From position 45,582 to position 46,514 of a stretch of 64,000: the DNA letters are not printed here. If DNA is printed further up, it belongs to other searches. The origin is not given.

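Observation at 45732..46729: Ig-like-domain protein and its truncated paralog next to the endolysin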

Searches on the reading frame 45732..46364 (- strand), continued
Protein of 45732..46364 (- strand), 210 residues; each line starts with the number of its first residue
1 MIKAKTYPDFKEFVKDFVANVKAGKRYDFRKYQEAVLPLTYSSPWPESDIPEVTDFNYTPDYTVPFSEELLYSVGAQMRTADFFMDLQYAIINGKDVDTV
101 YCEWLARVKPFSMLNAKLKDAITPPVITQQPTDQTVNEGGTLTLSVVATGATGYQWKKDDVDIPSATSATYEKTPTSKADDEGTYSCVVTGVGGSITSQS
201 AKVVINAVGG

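Call 85: list_cluster_members(proteins=[window:45732-46364:-, window:46361-46729:-])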
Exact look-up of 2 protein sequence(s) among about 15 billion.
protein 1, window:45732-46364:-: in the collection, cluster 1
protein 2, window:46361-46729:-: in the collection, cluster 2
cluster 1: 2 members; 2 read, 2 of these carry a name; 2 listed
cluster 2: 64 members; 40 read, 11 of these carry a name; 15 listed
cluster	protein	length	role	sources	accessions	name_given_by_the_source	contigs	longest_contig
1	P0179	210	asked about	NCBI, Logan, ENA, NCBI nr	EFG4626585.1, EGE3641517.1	phage tail protein [Shigella flexneri] | immunoglobulin domain-containing protein [Escherichia coli]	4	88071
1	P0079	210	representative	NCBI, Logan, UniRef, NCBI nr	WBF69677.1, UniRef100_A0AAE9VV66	tail protein [Shigella phage SFPB] | Tail protein n=1 Tax=Shigella phage SFPB TaxID=3017292 RepID=A0AAE9VV66_9CAUD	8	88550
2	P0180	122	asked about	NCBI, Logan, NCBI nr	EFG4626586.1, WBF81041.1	hypothetical protein EAMBIBNC_00150 [Citrobacter phage BSwM KMM4] | hypothetical protein [Escherichia coli]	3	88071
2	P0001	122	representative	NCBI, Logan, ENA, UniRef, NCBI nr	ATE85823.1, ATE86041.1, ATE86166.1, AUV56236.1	hypothetical protein Sf16_gp26 [Shigella phage Sf16] | Tail protein n=6 Tax=Mooglevirus TaxID=1985303 RepID=A0A291AYG3_9CAUD | hypothetical protein FDI44_gp126 [Shigella phage Sf13]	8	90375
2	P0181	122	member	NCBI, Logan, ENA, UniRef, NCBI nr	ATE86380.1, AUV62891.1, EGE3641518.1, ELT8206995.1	hypothetical protein DLV40_10245 [Shigella flexneri] | Tail protein n=3 Tax=Mooglevirus Sf17 TaxID=2560758 RepID=A0A291AZH3_9CAUD | hypothetical protein FDJ00_gp019 [Shigella phage Sf17]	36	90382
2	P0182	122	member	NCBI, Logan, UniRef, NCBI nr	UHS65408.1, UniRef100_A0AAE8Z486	tail protein [Citrobacter phage vB_CbrM_HP1] | Tail protein n=1 Tax=Citrobacter phage vB_CbrM_HP1 TaxID=2876111 RepID=A0AAE8Z486_9CAUD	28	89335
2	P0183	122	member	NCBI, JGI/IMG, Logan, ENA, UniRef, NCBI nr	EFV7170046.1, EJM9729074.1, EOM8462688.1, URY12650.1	hypothetical protein GM387_01600 [Shigella flexneri] | hypothetical protein | Uncharacterized protein n=1 Tax=Shigella phage Henu11 TaxID=2930391 RepID=A0A9E7SQD4_9CAUD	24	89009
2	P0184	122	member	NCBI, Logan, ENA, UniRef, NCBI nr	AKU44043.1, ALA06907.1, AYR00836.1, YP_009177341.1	hypothetical protein CPT_Michonne94 [Citrobacter phage Michonne] | Tail protein n=2 Tax=Mooglevirus mordin TaxID=1985305 RepID=A0A0K2CMY7_9CAUD | hypothetical protein CPT_Michonne_gp135 [Citrobacter phage Michonne]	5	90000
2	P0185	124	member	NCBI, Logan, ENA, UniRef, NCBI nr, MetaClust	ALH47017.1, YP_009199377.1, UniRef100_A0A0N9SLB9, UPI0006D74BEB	hypothetical protein AVU07_agp126 [Escherichia phage phiSUSP1] | Uncharacterized protein n=1 Tax=Escherichia phage phiSUSP1 TaxID=1718606 ... | status=active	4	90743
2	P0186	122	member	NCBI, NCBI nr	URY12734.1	hypothetical protein [Shigella phage ESh22]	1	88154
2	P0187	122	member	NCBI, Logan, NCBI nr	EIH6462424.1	hypothetical protein BHO26_000195 [Shigella flexneri] | hypothetical protein [Shigella flexneri]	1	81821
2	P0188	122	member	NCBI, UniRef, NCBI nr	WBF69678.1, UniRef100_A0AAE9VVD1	hypothetical protein SFPB_114 [Shigella phage SFPB] | Uncharacterized protein n=1 Tax=Shigella phage SFPB TaxID=3017292 RepID=A0AAE9VVD1_9CAUD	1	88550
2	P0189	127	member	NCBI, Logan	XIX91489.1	hypothetical protein AB2J12_25480 (plasmid) [Escherichia coli]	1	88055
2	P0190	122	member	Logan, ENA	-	-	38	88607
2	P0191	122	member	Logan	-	-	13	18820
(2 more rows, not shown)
